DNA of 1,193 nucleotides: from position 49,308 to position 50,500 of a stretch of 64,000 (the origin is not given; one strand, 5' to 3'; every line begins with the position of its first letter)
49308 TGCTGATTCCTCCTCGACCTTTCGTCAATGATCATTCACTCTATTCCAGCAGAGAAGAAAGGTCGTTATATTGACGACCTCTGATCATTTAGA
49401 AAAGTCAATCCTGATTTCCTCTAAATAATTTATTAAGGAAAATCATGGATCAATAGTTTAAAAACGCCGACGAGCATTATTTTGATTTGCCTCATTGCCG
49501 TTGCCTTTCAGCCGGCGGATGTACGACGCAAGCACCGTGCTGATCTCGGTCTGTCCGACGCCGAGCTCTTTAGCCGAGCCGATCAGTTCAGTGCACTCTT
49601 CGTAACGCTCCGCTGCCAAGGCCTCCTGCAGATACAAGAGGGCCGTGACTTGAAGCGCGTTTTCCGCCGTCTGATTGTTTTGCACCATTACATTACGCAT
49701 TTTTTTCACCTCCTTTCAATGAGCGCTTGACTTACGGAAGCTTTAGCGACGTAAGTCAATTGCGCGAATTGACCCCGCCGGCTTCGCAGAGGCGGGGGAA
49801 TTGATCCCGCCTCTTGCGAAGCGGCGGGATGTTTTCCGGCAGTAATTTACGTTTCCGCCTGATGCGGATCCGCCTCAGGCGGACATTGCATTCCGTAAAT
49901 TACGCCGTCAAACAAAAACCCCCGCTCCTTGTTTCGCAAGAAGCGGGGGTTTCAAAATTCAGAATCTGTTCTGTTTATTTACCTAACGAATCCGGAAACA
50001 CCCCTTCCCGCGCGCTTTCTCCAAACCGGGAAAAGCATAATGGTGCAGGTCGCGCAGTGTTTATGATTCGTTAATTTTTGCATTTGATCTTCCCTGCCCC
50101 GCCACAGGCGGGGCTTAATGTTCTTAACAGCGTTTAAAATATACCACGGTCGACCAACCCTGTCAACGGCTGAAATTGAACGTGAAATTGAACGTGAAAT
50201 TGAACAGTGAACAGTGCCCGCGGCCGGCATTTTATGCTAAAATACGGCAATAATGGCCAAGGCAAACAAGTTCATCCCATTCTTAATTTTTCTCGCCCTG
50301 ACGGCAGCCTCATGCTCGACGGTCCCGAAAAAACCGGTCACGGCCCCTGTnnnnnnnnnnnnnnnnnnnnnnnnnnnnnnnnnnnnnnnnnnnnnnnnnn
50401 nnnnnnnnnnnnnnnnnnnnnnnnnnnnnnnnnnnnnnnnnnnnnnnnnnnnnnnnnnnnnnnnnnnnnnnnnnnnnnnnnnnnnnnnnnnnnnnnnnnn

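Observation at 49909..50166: Orphan transcription unit: consensus promoter, ~220-nt structured RNA with optional 34-codon ORF, strong intrinsic terminator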

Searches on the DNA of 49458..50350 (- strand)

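Call 5: search_rna_families(source=window, start=49600, end=50350, threshold=evalue, max_evalue=10, show_alignments=5)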
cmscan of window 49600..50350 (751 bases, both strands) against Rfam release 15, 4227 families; matches with E-value up to 10: 20.
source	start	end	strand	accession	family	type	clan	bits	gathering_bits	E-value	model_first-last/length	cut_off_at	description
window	49909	49993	-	RF02371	PyrG_leader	Cis-reg; leader;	-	23.5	65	1.2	1-78/78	no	PyrG leader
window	49911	50039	-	RF00515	PyrR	Cis-reg;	-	21.7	54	1.7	1-115/115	no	PyrR binding site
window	49910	50046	-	RF00514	His_leader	Cis-reg; leader;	-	21.5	49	0.46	1-126/126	no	Histidine operon leader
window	49911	49980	-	RF02399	NsiR1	Gene; sRNA;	-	20.6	39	0.17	1-60/60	no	Nitrogen stress-induced RNA 1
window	49902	50001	-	RF01719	Pseudomon-1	Gene; sRNA;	-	19.7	50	0.25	1-116/116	no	Pseudomon-1/ErsA RNA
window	49665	49866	+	RF01249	snR190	Gene; snRNA; snoRNA; CD-box;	CL00044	17.8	40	0.12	1-198/198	no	Small nucleolar RNA snR190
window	49786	49821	-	RF01730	Termite-leu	Cis-reg;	-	17.6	51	0.59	31-64/78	no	Termite-leu RNA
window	49779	49949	+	RF02656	sot0042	Gene; sRNA;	-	17.5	88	0.035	1-174/174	no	Sense overlapping transcript RNA 0042 (sot)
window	49915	49951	-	RF01813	rdlD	Gene; antitoxin;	-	17.2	50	1.2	17-64/66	no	rdlD antitoxin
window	49910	49980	-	RF01859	Phe_leader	Cis-reg; leader;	-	16.6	55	6.3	1-125/125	no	Phenylalanine leader peptide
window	49772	49837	+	RF02837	anti-hemB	Gene; sRNA;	-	16.4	49.5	0.41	1-81/81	no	Burkholderia RNA 7 (anti-hemB)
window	50095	50119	-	RF01356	CRISPR-DR28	Gene; CRISPR;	-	16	35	7.7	1-24/24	no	CRISPR RNA direct repeat element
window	49911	50027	-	RF01772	rnk_pseudo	Cis-reg; leader;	-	15.7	55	7.2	1-108/108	no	Pseudomonas rnk leader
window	50050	50140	+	RF02810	Lst_thermometer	Cis-reg; thermoregulator;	-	15.3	126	7.2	1-115/115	no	Lst 5' UTR thermometer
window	49758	49844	+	RF04002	MIR6143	Gene; miRNA;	-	15.2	75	9.5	1-89/89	no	MIR6143 microRNA precursor family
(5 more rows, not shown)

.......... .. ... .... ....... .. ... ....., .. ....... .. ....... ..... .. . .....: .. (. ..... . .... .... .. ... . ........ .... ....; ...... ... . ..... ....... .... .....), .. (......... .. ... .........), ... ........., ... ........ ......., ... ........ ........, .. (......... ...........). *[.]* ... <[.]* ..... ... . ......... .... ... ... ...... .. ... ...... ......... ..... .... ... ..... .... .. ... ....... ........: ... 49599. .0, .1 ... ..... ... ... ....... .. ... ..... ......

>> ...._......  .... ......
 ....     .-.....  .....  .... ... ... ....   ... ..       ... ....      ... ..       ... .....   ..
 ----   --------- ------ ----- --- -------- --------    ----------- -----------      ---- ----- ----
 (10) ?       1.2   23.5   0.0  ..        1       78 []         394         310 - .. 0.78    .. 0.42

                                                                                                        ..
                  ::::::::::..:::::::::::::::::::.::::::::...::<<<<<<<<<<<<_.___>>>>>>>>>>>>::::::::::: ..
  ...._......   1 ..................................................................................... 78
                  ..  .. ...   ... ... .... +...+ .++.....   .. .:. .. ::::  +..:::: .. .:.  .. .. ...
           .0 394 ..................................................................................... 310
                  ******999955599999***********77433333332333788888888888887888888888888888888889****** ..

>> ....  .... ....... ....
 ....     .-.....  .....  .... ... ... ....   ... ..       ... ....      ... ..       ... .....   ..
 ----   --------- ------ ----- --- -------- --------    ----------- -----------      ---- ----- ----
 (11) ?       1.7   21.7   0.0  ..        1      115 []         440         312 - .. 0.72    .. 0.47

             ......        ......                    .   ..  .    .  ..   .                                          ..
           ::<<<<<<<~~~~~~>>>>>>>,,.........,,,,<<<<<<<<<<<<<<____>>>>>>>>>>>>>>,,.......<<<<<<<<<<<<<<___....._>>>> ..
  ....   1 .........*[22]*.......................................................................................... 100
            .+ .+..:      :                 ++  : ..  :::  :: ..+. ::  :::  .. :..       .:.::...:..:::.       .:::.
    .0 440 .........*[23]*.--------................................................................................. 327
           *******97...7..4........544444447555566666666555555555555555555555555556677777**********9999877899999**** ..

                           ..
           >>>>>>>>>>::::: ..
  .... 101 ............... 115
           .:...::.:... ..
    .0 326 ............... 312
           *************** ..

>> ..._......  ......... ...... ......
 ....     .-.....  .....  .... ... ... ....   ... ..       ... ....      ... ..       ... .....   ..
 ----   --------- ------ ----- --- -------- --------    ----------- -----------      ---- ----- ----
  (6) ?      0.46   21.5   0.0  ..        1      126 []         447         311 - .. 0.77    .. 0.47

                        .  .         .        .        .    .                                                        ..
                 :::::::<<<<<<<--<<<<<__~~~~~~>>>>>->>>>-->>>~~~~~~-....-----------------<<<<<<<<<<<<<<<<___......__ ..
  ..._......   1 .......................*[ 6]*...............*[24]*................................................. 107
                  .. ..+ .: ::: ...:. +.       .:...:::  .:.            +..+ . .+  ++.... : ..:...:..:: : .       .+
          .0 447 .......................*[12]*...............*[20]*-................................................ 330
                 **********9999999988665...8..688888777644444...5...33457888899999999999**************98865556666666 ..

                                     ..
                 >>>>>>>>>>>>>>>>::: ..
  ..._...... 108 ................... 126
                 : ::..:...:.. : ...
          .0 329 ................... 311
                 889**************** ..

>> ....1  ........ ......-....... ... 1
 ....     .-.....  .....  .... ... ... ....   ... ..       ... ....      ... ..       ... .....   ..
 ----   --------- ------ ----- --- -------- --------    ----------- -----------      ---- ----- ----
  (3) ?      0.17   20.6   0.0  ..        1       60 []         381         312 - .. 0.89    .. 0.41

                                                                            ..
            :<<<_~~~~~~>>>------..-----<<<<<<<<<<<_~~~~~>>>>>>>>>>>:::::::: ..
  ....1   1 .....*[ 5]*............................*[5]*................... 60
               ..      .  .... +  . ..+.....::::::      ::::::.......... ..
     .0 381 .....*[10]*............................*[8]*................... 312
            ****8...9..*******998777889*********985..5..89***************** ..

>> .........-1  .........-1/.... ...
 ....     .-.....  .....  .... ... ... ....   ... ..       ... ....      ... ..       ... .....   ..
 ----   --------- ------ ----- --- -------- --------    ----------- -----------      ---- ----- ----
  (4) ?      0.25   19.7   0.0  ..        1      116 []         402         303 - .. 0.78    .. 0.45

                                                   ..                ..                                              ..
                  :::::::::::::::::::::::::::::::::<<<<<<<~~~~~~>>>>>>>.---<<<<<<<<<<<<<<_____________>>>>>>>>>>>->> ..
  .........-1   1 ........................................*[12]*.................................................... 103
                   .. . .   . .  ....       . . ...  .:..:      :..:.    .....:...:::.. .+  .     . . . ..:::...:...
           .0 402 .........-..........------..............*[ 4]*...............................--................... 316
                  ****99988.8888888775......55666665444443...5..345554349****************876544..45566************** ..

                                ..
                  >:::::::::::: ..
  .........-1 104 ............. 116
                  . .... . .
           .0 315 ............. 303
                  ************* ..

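Call 95: build_rna_model(alignment_id=A11, structure=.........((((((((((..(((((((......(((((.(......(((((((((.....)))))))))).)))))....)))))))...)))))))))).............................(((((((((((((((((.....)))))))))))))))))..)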
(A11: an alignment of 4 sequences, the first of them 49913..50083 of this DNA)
Model R1 built from alignment A11 (4 sequences, 171 columns); structure: as given.
model positions 171; base pairs 49; branch points 1; effective number of sequences 0.93; information 0.589 bits per position. Calibrated on 0.2 Mb of random sequence (short: E-values are rough).
structure used (alignment columns):
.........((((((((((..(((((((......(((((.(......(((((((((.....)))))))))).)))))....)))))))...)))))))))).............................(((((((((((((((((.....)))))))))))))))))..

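Call 96: search_with_rna_model(model_id=R1, sources=[window, L084, L086, L087, L160, L161, L163, L164, L165, L168, L089, L004, L005, L006, L007, L008, L009, L010, L011, L012, L013, L014, L015, L016, L017, L018, L019, L020, L021, L022, L023, L024, L025, L026, L027, L028, L029, L030, L031, L032, L033, L034, L035, L036, L037, L038, L039, L040, L041, L042, L043, L044, L045, L046, L047, L048, L049, L050, L051, L052, L053, L054, L055, L056, L057, L058, L059, L060, L061, L062, L063, L064, L065, L066, L067, L068, L069, L070, L071, L072, L073, L074, L075, L076, L077, L078, L079, L080, L081, L082, L083], max_evalue=1, make_alignment=true)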
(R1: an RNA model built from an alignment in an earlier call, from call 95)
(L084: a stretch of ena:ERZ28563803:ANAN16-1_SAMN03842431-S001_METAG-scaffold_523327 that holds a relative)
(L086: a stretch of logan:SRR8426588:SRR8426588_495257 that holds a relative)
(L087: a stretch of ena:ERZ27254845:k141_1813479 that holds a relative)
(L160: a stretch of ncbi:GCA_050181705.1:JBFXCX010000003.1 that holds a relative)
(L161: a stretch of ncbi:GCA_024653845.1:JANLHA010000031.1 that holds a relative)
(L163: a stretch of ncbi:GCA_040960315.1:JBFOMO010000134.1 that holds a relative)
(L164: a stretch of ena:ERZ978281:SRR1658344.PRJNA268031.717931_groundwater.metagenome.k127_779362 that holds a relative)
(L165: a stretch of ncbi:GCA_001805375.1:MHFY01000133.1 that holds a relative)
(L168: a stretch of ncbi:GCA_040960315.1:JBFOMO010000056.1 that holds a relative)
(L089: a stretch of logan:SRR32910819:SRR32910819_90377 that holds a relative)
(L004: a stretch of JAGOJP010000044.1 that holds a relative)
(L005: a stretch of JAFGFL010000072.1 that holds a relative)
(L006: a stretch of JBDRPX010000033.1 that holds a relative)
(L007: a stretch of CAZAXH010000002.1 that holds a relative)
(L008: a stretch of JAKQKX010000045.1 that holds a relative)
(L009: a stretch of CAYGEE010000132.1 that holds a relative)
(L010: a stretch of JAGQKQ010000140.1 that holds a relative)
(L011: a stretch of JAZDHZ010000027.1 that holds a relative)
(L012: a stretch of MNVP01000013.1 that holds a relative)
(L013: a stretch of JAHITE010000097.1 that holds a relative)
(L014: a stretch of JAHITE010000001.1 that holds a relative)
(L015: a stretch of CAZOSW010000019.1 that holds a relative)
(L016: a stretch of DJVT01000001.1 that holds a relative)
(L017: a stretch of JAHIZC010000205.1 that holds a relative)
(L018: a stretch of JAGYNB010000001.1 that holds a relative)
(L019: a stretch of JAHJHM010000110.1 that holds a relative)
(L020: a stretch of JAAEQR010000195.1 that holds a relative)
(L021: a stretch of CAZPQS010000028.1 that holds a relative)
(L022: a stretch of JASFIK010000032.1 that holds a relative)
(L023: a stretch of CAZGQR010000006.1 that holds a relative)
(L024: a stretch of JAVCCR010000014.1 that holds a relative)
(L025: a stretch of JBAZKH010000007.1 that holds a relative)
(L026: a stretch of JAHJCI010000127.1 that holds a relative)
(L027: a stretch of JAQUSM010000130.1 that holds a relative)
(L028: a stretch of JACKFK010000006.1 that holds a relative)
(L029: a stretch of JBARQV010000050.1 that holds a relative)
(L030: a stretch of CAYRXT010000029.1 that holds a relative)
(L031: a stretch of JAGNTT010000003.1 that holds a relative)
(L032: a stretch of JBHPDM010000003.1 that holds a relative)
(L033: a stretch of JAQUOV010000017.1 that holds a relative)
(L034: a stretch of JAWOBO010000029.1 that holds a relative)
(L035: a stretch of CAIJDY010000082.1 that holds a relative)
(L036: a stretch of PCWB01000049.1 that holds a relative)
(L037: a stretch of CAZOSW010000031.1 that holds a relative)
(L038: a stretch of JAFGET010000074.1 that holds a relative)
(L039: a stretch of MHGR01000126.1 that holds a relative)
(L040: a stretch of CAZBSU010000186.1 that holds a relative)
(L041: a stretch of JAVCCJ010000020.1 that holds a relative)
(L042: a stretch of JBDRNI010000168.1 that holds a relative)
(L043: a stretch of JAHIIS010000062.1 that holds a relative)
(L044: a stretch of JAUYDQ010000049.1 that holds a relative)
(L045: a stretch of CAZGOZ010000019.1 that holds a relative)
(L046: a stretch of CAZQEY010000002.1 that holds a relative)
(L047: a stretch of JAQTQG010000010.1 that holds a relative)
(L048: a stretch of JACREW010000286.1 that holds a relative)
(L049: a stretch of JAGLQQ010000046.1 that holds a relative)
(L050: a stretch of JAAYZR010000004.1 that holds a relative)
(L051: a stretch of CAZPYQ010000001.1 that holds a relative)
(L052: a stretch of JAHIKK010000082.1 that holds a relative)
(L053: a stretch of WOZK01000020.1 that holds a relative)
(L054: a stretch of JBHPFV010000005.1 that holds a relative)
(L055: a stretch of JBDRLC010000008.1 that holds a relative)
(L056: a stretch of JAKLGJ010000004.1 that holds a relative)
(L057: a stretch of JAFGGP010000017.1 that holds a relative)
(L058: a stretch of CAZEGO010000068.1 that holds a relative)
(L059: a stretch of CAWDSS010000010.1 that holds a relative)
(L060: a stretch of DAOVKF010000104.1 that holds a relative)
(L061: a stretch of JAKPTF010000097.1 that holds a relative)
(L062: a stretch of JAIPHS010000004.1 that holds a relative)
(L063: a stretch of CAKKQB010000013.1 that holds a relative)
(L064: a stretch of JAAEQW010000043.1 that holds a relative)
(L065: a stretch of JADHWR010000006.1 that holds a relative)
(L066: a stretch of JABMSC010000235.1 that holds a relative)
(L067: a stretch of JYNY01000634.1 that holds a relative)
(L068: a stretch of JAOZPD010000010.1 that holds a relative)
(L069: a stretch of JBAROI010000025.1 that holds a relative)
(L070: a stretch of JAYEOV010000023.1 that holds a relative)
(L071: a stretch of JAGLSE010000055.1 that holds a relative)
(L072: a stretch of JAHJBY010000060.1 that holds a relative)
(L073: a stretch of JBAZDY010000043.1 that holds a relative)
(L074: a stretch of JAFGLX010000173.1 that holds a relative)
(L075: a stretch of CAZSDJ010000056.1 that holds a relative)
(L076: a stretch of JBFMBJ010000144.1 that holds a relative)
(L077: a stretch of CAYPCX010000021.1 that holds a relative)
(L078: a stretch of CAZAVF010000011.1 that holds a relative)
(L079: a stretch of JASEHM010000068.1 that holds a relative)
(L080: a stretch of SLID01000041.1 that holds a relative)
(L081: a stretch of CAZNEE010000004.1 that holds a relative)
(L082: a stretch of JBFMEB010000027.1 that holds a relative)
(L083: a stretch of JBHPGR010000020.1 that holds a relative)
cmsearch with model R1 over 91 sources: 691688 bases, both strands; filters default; matches with E-value up to 1: 20.
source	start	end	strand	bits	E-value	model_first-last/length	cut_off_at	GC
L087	922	1092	+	211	1.6e-48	1-171/171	no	0.44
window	49913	50083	-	208.2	7.5e-48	1-171/171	no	0.46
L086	455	625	+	205.7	3.2e-47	1-171/171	no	0.44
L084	565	735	+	189.2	3.4e-43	1-171/171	no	0.41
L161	2308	2462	+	83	2.9e-17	1-171/171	no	0.38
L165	1799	1964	+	78.5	3.7e-16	1-171/171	no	0.36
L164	1799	1964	+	77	8.2e-16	1-171/171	no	0.37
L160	2162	2321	+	71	2.4e-14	1-171/171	no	0.39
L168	1771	1942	+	57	6.4e-11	1-171/171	no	0.41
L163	2038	2215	+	45.3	4.5e-08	1-171/171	no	0.43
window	49916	49952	+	26.6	0.0017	132-168/171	no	0.57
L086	586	622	-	26.6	0.0017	132-168/171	no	0.57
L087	1053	1089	-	26.6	0.0017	132-168/171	no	0.57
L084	696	732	-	23.8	0.0083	132-168/171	no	0.51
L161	2294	2414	-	22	0.022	1-171/171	no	0.34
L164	2287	2366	-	17.2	0.34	1-171/171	no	0.32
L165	2287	2366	-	17.2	0.34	1-171/171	no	0.32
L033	5179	5301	+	16.3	0.55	1-171/171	no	0.39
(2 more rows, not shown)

Alignment A12: 20 matches aligned to the model, 252 columns, each read 5' to 3' on its own strand. Consensus structure (alignment columns), stored with it:
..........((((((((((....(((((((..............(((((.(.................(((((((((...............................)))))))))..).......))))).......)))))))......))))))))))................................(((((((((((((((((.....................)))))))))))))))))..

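Call 97: search_with_rna_model(model_id=R1, sources=[window, L084, L086, L087, L160, L161, L163, L164, L165, L168], max_evalue=0.000001, make_alignment=true)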
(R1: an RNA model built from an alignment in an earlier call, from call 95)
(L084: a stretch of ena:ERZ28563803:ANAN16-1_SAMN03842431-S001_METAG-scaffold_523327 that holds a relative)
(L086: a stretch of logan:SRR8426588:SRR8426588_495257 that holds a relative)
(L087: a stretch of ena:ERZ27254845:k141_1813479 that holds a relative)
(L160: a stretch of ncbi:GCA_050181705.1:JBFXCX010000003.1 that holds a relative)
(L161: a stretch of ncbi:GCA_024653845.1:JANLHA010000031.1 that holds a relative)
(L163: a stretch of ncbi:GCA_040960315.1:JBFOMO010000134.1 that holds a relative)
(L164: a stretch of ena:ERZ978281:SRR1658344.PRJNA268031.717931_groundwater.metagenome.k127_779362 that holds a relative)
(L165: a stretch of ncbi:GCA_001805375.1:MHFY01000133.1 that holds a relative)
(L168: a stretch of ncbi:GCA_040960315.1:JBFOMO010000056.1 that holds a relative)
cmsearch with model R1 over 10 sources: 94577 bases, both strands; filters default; matches with E-value up to 0.000001: 10.
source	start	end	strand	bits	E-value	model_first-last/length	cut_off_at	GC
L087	922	1092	+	211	2.2e-49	1-171/171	no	0.44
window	49913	50083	-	208.2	1e-48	1-171/171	no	0.46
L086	455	625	+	205.7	4.4e-48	1-171/171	no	0.44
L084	565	735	+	189.2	4.6e-44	1-171/171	no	0.41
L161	2308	2462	+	83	3.9e-18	1-171/171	no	0.38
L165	1799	1964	+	78.5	5e-17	1-171/171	no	0.36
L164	1799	1964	+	77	1.1e-16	1-171/171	no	0.37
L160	2162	2321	+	71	3.3e-15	1-171/171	no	0.39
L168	1771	1942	+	57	8.7e-12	1-171/171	no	0.41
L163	2038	2215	+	45.3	6.1e-09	1-171/171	no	0.43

Alignment A13: 10 matches aligned to the model, 220 columns, each read 5' to 3' on its own strand. Consensus structure (alignment columns), stored with it:
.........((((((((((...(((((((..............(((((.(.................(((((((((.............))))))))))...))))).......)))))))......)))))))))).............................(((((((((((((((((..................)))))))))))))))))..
